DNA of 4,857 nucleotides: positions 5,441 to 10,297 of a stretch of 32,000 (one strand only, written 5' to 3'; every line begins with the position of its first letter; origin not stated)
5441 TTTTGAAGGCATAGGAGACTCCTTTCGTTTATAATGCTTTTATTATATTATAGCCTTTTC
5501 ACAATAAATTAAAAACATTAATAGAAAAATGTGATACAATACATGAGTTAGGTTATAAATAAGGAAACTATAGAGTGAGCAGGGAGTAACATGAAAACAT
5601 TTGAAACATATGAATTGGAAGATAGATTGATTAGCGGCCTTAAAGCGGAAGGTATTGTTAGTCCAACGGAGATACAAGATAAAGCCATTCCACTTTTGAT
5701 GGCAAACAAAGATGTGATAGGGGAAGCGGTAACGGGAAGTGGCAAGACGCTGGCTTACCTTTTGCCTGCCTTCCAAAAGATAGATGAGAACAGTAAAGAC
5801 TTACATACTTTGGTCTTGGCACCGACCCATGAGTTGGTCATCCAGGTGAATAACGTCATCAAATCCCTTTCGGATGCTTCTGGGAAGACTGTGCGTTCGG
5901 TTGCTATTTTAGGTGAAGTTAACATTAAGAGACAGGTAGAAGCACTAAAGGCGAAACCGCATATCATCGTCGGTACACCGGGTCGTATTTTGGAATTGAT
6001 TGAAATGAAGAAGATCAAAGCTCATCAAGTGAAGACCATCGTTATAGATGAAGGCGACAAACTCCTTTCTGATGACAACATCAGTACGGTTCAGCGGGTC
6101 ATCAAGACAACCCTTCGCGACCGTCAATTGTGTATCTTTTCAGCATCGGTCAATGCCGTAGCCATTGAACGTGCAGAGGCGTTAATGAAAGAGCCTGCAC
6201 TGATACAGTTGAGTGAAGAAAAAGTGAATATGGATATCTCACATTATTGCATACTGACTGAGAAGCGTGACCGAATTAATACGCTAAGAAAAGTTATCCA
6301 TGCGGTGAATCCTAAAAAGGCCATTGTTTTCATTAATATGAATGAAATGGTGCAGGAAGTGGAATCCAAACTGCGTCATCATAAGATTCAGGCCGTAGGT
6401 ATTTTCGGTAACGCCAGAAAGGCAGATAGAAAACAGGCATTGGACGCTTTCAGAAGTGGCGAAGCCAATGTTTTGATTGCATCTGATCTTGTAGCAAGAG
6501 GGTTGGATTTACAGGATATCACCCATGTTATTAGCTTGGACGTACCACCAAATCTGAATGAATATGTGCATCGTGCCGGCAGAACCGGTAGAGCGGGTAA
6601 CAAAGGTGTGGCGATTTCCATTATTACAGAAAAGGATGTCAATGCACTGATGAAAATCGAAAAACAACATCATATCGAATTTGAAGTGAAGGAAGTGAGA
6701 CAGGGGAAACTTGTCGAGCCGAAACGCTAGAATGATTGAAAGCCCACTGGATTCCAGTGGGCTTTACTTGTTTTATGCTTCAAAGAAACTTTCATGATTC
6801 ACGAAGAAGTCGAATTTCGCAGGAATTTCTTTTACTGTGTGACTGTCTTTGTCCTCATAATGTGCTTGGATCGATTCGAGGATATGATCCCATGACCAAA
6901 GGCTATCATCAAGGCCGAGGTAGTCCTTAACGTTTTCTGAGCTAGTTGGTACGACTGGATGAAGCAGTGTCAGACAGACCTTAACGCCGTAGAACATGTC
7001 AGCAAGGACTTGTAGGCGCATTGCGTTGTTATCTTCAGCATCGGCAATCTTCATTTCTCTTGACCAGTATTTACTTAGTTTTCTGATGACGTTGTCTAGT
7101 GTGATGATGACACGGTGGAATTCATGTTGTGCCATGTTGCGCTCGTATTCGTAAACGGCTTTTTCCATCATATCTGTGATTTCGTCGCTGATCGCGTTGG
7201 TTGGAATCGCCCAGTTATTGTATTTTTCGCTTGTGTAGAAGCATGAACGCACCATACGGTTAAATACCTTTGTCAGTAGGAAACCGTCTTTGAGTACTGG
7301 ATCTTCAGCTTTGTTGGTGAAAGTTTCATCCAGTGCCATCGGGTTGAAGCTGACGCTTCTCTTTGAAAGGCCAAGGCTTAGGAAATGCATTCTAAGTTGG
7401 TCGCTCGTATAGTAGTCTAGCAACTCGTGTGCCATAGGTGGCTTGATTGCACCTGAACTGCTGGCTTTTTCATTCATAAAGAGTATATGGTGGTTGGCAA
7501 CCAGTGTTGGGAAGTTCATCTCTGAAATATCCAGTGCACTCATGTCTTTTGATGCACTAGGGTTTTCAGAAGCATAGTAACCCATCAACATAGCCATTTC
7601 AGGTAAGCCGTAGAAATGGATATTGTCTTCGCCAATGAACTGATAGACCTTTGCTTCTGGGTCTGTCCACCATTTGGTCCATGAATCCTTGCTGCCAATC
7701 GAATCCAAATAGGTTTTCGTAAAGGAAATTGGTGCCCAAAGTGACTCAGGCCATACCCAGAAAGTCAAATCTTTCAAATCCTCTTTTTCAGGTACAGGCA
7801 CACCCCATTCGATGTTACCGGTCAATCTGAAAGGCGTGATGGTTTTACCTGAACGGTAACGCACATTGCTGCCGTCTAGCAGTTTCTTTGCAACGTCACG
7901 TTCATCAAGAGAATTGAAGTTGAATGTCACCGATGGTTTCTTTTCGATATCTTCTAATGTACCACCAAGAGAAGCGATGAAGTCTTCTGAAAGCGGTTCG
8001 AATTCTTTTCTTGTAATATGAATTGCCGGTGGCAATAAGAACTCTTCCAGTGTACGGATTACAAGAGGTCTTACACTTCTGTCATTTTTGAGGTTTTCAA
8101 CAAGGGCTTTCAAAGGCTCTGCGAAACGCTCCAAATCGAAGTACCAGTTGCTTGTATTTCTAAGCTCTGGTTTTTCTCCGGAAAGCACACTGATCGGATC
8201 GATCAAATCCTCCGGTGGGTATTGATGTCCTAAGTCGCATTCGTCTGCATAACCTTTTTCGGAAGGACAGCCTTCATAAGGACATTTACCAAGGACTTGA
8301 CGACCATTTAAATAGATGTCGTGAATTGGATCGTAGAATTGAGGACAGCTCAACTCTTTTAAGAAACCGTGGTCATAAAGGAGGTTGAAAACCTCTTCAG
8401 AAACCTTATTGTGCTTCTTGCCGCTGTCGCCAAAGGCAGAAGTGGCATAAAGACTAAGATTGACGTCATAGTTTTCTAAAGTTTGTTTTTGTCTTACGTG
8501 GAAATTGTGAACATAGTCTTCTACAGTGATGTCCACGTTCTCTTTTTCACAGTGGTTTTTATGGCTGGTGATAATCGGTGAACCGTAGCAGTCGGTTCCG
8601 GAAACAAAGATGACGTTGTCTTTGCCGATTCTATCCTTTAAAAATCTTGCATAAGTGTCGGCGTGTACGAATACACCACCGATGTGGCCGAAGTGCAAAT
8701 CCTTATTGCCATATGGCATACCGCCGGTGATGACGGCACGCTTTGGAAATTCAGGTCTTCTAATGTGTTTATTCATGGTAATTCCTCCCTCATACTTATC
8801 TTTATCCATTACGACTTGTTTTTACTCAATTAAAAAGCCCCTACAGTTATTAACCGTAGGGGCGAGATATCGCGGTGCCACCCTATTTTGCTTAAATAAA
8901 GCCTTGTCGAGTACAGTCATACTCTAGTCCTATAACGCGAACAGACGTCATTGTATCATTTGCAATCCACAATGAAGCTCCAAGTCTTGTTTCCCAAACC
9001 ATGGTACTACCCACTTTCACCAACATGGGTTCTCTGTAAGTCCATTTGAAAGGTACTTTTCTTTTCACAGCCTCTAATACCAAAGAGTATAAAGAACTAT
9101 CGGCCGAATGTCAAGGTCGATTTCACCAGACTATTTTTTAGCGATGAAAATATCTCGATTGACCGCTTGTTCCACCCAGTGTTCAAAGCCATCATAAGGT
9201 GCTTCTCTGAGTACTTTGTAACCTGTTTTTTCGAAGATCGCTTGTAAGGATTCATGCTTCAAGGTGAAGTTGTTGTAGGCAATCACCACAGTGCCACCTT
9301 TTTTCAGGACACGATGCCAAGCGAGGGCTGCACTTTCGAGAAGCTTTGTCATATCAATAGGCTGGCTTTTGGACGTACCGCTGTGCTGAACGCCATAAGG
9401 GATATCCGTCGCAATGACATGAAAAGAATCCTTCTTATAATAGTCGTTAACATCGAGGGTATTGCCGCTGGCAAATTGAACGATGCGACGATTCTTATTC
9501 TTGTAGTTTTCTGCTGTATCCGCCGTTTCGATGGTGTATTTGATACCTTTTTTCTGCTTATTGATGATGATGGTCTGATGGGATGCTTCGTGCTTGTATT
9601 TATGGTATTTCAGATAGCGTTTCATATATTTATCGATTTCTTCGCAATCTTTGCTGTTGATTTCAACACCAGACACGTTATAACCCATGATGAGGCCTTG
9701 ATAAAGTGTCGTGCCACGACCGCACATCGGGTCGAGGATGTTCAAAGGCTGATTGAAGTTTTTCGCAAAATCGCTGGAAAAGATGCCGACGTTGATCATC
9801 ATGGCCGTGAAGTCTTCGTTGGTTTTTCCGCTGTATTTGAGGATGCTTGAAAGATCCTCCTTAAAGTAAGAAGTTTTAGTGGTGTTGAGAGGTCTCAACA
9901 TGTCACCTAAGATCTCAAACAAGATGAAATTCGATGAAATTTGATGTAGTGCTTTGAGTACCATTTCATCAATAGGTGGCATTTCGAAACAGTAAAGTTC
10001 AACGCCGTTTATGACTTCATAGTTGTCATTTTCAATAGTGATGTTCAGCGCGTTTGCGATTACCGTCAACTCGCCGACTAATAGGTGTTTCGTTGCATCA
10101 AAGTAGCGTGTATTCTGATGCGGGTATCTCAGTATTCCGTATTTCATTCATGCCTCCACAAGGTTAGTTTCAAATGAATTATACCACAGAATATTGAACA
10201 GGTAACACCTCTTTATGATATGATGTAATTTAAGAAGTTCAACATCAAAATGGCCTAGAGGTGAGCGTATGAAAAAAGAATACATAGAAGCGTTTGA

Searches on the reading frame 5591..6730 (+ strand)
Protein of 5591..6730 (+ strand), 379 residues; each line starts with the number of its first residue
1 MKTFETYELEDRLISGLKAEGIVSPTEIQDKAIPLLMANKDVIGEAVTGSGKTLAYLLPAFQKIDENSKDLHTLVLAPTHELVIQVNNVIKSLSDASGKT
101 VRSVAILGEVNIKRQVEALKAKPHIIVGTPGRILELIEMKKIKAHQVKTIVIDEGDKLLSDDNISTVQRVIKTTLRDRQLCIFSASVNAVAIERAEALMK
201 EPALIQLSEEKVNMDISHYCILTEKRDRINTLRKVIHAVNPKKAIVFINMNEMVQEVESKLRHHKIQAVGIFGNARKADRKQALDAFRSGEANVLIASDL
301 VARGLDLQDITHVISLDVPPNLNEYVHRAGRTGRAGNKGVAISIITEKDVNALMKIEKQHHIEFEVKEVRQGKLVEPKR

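Call 55: search_protein_families(library=pfam, proteins=[window:5591-6730:+], max_evalue=0.00001)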
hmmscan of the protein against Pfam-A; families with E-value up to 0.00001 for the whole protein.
window:5591-6730:+ (379 aa): 3 families
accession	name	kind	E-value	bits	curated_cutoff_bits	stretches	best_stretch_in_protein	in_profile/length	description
PF00270.35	DEAD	-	5.6e-40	137.2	26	1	26-188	1-161/167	DEAD/DEAH box helicase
PF00271.37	Helicase_C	-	5.6e-27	94.6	23.5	1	228-336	2-110/110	Helicase conserved C-terminal domain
PF04851.21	ResIII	-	2.8e-08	34.3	22.5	1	39-171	23-147/164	Type III restriction enzyme, res subunit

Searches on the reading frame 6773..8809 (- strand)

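Call 55: search_protein_families(library=pfam, proteins=[window:6773-8809:-], max_evalue=0.00001)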
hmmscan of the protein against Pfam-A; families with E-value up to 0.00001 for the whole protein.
window:6773-8809:- (678 aa): 1 family
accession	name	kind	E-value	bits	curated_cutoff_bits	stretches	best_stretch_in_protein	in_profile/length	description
PF09334.17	tRNA-synt_1g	-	1.2e-64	219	20.1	2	26-258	2-222/391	tRNA synthetases class I (M)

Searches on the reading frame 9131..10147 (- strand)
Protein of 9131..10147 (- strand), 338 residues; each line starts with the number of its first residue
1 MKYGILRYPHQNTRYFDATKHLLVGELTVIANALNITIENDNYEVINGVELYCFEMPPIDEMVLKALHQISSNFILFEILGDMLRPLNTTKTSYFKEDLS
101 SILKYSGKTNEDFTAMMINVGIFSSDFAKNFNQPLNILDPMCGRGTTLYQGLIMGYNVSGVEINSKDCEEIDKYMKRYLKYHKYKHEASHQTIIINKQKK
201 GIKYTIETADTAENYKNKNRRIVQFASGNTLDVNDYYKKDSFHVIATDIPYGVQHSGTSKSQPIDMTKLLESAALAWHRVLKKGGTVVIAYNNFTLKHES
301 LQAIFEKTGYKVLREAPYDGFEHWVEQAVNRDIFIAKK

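Call 55: search_protein_families(library=pfam, proteins=[window:9131-10147:-], max_evalue=0.00001)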
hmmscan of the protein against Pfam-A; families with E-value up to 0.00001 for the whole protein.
window:9131-10147:- (338 aa): 2 families
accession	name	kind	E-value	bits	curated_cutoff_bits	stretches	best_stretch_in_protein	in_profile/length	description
PF01170.24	UPF0020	-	4.7e-09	36.7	22.3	1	136-292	31-168/197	RMKL-like, methyltransferase domain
PF01555.25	N6_N4_Mtase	-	5.6e-08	33.5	26.7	0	243-302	2-63/221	DNA methylase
